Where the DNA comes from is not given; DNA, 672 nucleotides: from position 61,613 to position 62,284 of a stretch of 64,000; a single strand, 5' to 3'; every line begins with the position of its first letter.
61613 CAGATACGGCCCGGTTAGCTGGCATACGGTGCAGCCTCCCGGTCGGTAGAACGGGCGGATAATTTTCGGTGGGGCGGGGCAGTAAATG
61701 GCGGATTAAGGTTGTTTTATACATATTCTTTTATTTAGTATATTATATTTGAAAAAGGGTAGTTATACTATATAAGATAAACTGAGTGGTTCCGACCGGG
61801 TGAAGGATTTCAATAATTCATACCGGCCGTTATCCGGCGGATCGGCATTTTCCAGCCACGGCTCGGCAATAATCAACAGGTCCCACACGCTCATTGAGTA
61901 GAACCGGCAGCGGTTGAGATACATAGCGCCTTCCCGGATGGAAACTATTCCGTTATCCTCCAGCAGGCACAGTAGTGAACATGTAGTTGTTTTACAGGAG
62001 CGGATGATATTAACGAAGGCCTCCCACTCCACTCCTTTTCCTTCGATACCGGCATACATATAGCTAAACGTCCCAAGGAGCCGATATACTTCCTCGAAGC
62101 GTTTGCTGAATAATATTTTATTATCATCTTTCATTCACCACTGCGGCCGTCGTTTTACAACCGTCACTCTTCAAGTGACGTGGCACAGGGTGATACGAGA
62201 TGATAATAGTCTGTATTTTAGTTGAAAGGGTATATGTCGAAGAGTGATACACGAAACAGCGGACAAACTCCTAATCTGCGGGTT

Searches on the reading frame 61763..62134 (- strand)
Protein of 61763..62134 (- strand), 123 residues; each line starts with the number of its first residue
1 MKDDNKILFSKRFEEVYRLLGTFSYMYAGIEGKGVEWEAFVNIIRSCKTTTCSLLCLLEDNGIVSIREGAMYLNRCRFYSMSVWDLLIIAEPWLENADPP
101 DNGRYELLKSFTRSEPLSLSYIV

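Call 18: search_protein_families(library=pfam, proteins=[window:61763-62134:-], max_evalue=0.01)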
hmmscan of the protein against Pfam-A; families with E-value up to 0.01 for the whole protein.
window:61763-62134:- (123 aa): 0 families

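Call 19: find_homologous_proteins(query=window:61763-62134:-, max_evalue=0.001)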
Query window:61763-62134:- (123 aa): 2 proteins with E <= 0.001 among 6 candidates.
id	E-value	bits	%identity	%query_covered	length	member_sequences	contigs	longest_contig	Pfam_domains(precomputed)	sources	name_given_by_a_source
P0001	9.1e-78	276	100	100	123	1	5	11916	-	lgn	-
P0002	2.8e-30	123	56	100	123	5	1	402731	-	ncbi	-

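Call 24: find_encoding_contigs(protein=P0002, flank=10000, max_places=3)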
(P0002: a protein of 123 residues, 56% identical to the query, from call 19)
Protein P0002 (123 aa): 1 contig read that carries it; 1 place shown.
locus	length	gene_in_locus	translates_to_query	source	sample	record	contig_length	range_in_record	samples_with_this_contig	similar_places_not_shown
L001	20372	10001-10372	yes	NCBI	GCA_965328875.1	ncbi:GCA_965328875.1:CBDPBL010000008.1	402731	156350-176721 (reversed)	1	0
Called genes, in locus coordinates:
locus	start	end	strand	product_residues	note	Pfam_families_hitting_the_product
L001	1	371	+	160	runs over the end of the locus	-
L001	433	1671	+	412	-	PF01103:Omp85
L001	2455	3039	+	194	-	PF01327:Pep_deformylase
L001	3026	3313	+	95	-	PF12637:TSCPD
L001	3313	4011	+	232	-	PF02146:SIR2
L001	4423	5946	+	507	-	PF03806:ABG_transport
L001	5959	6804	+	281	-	PF04294:VanW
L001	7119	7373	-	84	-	PF13599:Pentapeptide_4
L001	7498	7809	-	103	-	-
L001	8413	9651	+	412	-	PF13102:Phage_int_SAM_5, PF00589:Phage_integrase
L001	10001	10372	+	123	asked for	-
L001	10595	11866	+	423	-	-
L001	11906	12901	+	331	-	PF08842:Mfa2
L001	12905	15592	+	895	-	PF08842:Mfa2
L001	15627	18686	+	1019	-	-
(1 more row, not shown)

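Call 32: search_protein_representatives(alignment_id=A1)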
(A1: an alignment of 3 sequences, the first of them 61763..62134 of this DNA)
Query: 3 sequences, 123 profile positions. Proteins with E-value up to 0.001 (for the whole library): 17; up to 1e-10: 15; up to 1e-30: 3. The best 17 are listed.
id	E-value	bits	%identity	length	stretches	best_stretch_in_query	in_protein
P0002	1.3e-57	209.6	-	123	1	1-123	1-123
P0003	4.9e-49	181.9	-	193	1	3-123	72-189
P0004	5.6e-33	130.1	-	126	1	1-121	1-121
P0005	4.1e-29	117.6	-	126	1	1-121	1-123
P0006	4.3e-29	117.5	-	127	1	1-121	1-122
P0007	1.1e-24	103.3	-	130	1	1-122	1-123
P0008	3.4e-24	101.7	-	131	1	4-121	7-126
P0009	1.3e-22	96.6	-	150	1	4-122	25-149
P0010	2.3e-19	86.1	-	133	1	6-122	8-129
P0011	9.0e-19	84.2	-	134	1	2-122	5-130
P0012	4.5e-18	81.9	-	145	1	4-122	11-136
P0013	6.1e-18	81.5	-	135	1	6-122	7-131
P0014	5.6e-17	78.4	-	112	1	26-121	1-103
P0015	7.5e-13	65.0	-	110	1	26-122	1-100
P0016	8.5e-13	64.9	-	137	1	2-122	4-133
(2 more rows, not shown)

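Call 35: search_solved_structures(query=A3, max_evalue=10)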
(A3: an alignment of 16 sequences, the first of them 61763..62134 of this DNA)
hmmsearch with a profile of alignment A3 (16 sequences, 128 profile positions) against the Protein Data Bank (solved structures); distinct sequences matched with E-value up to 10: 2.
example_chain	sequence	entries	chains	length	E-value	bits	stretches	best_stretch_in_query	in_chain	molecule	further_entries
4mnu_A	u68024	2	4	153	0.063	16.5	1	13-69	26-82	SlyA-like transcription regulator | MarR family transcriptional regulator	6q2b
4l9n_A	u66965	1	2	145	0.52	13.6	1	12-66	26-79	MepR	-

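Call 38: find_related_loci(query=A4, collection=genome_contigs, flank=10000)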
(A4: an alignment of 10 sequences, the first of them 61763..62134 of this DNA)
Query A4 (123 aa) in genome_contigs; peptide patterns used: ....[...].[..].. (x = any residue, [..] = any of these).
10 stretches matched a pattern; 3 encode a relative of the query (tblastn E <= 1e-3); 3 distinct loci.
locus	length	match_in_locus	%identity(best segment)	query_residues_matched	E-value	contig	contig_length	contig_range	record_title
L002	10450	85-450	48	1-121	2e-31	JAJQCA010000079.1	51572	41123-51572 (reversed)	MAG: Alistipes sp. isolate C.6_1 NODE_102_length_51572_cov_11.721432, whole genome shotgun sequence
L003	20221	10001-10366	47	1-120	3e-29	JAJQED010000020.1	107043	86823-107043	MAG: Alistipes sp. isolate MI.5_1 NODE_26_length_107043_cov_42.372042, whole genome shotgun sequence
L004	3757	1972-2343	34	5-122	7e-19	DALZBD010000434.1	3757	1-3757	MAG TPA_asm: Bacteroides sp. isolate CTOTU47028 NODE_2497_length_3757_cov_5.519179, whole genome shotgun sequence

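Call 51: predict_structure(alignment_id=A3)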
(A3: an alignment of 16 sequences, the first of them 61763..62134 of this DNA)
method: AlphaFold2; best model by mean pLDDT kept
length: 123 residues; sequences in the alignment: 16
mean_pLDDT: 85.9   pTM: 0.78
mean pLDDT of the five models: 85.9, 85.0, 82.5, 78.5, 77.3
residues with pLDDT >= 90: 69; 70-90: 38; 50-70: 12; < 50: 4
segments of 3 or more residues with pLDDT < 50: 1-4
pLDDT, mean of each block of 10 residues (from residue 1): 57 91 95 93 75 92 95 96 94 80 78 89 78
secondary structure, 60 per line:
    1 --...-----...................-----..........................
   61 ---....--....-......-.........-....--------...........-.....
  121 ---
elements in order: H11-29 H37-60 E64-67 E70-73 H75-80 H83-90 H92-95 H104-114 H117-120

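Call 53: find_homologous_proteins(query=A3, max_evalue=0.001)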
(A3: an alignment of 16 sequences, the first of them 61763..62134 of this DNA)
Query A3 (16 sequences) (123 aa, profile of the alignment): 10 proteins with E <= 0.001 among 839 candidates.
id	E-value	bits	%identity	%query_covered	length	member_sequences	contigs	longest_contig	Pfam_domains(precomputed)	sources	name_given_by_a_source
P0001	8.6e-43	163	100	100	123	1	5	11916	-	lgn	-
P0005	6.9e-42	160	47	98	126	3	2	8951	-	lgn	-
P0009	3.3e-41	158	34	96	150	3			-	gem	-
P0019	6.9e-40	154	47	95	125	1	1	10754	-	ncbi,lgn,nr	ncbi:MAG: hypothetical protein LIO77_09130 [Rikenellaceae bacterium]|nr:hypothetical protein [Rikene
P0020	3.1e-38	149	46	95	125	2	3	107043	-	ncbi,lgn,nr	ncbi:MAG: hypothetical protein LUF87_06300 [Alistipes sp.]|nr:hypothetical protein [Alistipes sp.]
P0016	4.6e-38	148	27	98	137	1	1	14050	-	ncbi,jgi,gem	-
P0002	4.8e-38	148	56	100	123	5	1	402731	-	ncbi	-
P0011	2.4e-37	146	33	98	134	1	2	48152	-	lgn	-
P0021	1.1e-36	143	48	95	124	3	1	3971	-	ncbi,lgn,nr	ncbi:MAG: hypothetical protein LUE26_01945 [Alistipes sp.]|nr:hypothetical protein [Alistipes sp.]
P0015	6.0e-30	122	27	79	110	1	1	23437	-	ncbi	-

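Call 54: fold_search(model_id=the predicted structure, library=pdb)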
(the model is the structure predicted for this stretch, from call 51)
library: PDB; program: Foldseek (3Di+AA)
matches with E <= 10: 918; with E <= 0.001: 0
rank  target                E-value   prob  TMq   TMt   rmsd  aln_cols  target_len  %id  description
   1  3t8r                  1.4e-02  1.00  0.59  0.60   5.2       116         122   17  Crystal structure of Staphylococcus aureus CymR (released 2012-05-16)
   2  7b0c_A                2.1e-02  1.00  0.68  0.59   4.9       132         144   15  [4Fe-4S]-NsrR complexed to 23-bp HmpA1 operator fragment (released 2022-06-01)
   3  3k69                  2.2e-02  0.97  0.48  0.40  10.8       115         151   11  CRYSTAL STRUCTURE OF A PUTATIVE TRANSCRIPTIONAL REGULATOR (LP_0360) FROM LACTOBACILLUS PLANTARUM AT 1.95 A RESOLUTION (released 2009-11-03)
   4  2y75_C                2.4e-02  1.00  0.64  0.62   4.1       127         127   16  The Structure of CymR (YrzC) the Global Cysteine Regulator of B. subtilis (released 2011-08-03)
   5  3t8t                  3.7e-02  1.00  0.65  0.65   5.0       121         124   15  Crystal structure of Staphylococcus aureus CymR oxidized form (released 2012-05-16)
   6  1ylf_C                4.8e-02  0.99  0.61  0.63   4.7       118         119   10  X-ray crystal structure of BC1842 protein from Bacillus cereus, a member of the Rrf2 family of putative transcription  (released 2005-02-01)
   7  1ylf_A                5.4e-02  0.99  0.60  0.63   5.9       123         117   10  X-ray crystal structure of BC1842 protein from Bacillus cereus, a member of the Rrf2 family of putative transcription  (released 2005-02-01)
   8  2y75_D                7.0e-02  0.99  0.61  0.59   4.1       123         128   15  The Structure of CymR (YrzC) the Global Cysteine Regulator of B. subtilis (released 2011-08-03)
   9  2y75_A                7.5e-02  0.99  0.64  0.63   4.9       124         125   13  The Structure of CymR (YrzC) the Global Cysteine Regulator of B. subtilis (released 2011-08-03)
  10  1ylf_B                8.5e-02  0.99  0.62  0.64   5.1       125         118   10  X-ray crystal structure of BC1842 protein from Bacillus cereus, a member of the Rrf2 family of putative transcription  (released 2005-02-01)
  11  2y75_E                9.1e-02  0.98  0.65  0.62   3.8       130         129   14  The Structure of CymR (YrzC) the Global Cysteine Regulator of B. subtilis (released 2011-08-03)
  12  3eco_A                1.0e-01  0.51  0.36  0.33  10.8       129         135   13  Crystal structure of MepR, a transcription regulator of the Staphylococcus aureus multidrug efflux pump MepA (released 2009-02-10)
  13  2x4h_C                1.1e-01  0.69  0.39  0.37   9.5       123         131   15  Crystal Structure of the hypothetical protein SSo2273 from Sulfolobus solfataricus (released 2010-07-21)
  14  4ld5_B                1.1e-01  0.63  0.40  0.40   8.9       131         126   13  Crystal structure of MepR Q18P mutant from multidrug resistant S. aureus clinical isolate (released 2013-09-11)
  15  2hr3_B                1.2e-01  0.82  0.43  0.39   7.5       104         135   18  Crystal structure of putative transcriptional regulator protein from Pseudomonas aeruginosa PA01 at 2.4 A resolution (released 2006-09-19)
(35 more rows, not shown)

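Call 55: find_encoding_contigs(protein=P0011, flank=10000, max_places=2)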
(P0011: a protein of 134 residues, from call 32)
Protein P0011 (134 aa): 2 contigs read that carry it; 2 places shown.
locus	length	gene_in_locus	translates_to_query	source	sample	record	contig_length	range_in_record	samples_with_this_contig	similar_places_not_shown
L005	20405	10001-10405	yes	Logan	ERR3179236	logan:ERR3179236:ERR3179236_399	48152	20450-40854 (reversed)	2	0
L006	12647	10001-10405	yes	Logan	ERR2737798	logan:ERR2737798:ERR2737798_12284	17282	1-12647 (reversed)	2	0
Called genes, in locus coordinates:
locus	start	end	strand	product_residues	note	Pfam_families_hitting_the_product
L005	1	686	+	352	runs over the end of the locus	PF12740:PETase (weak), PF01738:DLH (weak), PF02129:Peptidase_S15, PF00326:Peptidase_S9 (faint), PF05448:AXE1 (weak)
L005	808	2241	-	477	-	PF06321:P_gingi_FimA (weak)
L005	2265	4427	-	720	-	-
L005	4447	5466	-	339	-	PF08842:Mfa2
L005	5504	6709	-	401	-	-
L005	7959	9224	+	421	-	PF13102:Phage_int_SAM_5, PF00589:Phage_integrase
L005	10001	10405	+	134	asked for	-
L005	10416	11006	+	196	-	PF12099:DUF3575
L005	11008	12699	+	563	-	-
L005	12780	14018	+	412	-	-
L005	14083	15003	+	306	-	PF08842:Mfa2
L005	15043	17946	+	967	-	PF06321:P_gingi_FimA (weak)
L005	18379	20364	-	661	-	PF12799:LRR_4 (faint)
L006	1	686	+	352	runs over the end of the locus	PF12740:PETase (weak), PF01738:DLH (weak), PF02129:Peptidase_S15, PF00326:Peptidase_S9 (faint), PF05448:AXE1 (weak)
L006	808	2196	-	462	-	PF06321:P_gingi_FimA (weak)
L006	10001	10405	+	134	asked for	-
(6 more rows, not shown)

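Call 56: find_encoding_contigs(protein=P0015, flank=10000, max_places=2)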
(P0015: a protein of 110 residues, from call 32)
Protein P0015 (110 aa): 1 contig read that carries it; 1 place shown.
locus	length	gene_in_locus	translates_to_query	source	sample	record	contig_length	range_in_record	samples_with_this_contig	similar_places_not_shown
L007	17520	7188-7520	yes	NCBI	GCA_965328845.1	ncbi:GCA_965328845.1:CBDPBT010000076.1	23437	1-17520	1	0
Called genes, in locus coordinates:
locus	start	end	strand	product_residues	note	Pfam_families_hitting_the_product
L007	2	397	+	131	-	?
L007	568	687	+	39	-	-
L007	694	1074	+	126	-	PF04519:Bactofilin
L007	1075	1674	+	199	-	PF12099:DUF3575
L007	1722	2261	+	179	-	-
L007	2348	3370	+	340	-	-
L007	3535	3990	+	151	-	PF12895:ANAPC3 (faint), PF13424:TPR_12 (faint)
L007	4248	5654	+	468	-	PF17293:Arm-DNA-bind_5 (faint), PF13102:Phage_int_SAM_5, PF00589:Phage_integrase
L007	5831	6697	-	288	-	PF12833:HTH_18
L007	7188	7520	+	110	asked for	-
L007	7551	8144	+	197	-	PF12099:DUF3575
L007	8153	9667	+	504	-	PF12984:DUF3868, PF13371:TPR_9 (faint), PF00691:OmpA (weak)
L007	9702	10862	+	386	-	PF21514:FimA-like_C, PF22492:FimA4_C (weak)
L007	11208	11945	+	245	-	PF08842:Mfa2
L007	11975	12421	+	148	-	-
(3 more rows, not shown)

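Call 57: find_encoding_contigs(protein=P0016, flank=10000, max_places=2)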
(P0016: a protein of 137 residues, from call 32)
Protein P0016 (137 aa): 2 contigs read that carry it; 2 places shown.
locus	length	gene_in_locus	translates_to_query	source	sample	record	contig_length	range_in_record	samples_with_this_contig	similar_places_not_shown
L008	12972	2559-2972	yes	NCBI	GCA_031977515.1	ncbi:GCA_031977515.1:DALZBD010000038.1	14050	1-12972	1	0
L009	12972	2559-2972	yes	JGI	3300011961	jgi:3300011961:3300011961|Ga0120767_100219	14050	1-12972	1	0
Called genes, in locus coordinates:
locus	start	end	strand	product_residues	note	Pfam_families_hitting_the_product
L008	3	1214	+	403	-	?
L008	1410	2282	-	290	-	PF12833:HTH_18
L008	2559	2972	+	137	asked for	-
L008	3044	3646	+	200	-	PF12099:DUF3575, PF03797:Autotransporter (faint)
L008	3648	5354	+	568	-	PF12984:DUF3868 (faint)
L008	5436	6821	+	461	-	PF15495:Fimbrillin_C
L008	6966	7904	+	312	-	PF08842:Mfa2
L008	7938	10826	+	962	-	-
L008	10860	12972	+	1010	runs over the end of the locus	-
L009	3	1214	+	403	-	?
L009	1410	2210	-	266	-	PF12833:HTH_18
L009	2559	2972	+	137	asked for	-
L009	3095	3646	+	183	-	PF12099:DUF3575, PF03797:Autotransporter (faint)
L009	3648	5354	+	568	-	PF12984:DUF3868 (faint)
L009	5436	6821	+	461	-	PF15495:Fimbrillin_C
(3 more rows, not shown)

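Call 61: find_encoding_contigs(protein=P0001, flank=10000, max_places=10)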
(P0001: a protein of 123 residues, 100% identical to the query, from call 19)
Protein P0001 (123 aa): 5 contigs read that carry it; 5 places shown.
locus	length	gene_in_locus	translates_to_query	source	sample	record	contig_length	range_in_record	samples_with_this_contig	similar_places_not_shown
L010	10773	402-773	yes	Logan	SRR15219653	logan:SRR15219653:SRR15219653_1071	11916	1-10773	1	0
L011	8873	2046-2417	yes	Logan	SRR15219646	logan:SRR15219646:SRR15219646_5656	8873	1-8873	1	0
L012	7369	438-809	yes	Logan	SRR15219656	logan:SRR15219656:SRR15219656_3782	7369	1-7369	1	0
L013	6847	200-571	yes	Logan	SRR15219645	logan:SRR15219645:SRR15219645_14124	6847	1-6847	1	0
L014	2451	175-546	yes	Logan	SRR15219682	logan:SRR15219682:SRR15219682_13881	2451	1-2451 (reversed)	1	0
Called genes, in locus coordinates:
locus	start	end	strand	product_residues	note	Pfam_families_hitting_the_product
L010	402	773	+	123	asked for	-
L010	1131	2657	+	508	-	PF06321:P_gingi_FimA (weak), PF15495:Fimbrillin_C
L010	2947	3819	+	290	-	PF08842:Mfa2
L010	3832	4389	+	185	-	PF06321:P_gingi_FimA (weak)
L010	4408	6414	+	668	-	-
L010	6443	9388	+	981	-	-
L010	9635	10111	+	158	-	PF00075:RNase_H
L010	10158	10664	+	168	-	PF00135:COesterase (faint), PF20434:BD-FAE (weak), PF07859:Abhydrolase_3 (faint)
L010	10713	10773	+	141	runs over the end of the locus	-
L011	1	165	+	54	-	?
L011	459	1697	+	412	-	PF13102:Phage_int_SAM_5, PF00589:Phage_integrase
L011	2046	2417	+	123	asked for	-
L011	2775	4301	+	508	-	PF06321:P_gingi_FimA (weak), PF15495:Fimbrillin_C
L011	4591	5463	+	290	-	PF08842:Mfa2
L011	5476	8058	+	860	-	PF06321:P_gingi_FimA (weak)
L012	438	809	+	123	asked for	-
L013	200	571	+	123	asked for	-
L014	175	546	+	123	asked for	-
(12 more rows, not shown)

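Call 83: find_encoding_contigs(protein=P0019, flank=10000, max_places=2)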
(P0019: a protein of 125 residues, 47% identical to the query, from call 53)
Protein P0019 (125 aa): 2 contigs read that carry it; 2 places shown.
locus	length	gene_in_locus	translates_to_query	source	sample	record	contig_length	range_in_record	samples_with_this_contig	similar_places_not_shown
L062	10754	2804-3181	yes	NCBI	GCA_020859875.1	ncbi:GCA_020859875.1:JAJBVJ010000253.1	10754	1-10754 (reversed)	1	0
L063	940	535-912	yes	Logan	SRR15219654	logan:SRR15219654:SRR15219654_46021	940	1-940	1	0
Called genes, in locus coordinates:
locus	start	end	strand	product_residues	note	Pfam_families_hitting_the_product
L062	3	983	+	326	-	PF14512:TM1586_NiRdase (faint), PF00881:Nitroreductase (faint)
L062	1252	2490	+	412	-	PF13102:Phage_int_SAM_5, PF00589:Phage_integrase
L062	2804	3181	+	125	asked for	-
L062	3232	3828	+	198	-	PF12099:DUF3575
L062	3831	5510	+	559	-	PF00691:OmpA (faint)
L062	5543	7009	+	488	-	PF06321:P_gingi_FimA, PF15495:Fimbrillin_C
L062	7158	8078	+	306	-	PF08842:Mfa2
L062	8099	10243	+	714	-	PF09603:Fib_succ_major (weak), PF26707:DUF8237 (faint)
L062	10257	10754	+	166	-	?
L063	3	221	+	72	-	?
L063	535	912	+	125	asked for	-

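Call 84: find_encoding_contigs(protein=P0005, flank=10000, max_places=3)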
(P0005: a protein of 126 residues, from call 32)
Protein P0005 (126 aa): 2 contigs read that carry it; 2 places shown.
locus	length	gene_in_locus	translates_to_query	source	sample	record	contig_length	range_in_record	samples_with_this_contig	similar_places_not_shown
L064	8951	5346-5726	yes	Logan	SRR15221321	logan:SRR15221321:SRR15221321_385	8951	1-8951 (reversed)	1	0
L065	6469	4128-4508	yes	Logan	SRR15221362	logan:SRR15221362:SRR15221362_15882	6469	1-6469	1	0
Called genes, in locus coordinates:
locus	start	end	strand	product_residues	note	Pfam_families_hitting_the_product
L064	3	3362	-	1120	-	?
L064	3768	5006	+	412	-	PF13102:Phage_int_SAM_5, PF00589:Phage_integrase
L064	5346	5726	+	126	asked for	-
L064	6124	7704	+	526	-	PF06321:P_gingi_FimA, PF15495:Fimbrillin_C (weak)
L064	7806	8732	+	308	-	PF08842:Mfa2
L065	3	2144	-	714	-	?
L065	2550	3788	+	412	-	PF13102:Phage_int_SAM_5, PF00589:Phage_integrase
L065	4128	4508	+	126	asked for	-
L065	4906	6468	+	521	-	?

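Call 106: search_protein_families(library=ncbifam, proteins=[window:61763-62134:-], max_evalue=0.01)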
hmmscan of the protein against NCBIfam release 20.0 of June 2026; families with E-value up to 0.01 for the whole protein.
window:61763-62134:- (123 aa): 0 families

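Call 107: search_protein_families(library=pfam, alignment_id=A3, max_evalue=10)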
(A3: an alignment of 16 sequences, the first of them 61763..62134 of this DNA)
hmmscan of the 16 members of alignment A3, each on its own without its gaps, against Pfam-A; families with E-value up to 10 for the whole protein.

A. member 1, window:61763-62134:- (123 aa): 0 families

B. families by the number of members that match (of 16 scanned): 2 families
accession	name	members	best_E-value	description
PF05081.17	AcMNPV_P18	1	0.026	Autographa californica nuclear polyhedrosis virus (AcMNPV), P18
PF03266.21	NTPase_1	1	0.092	NTPase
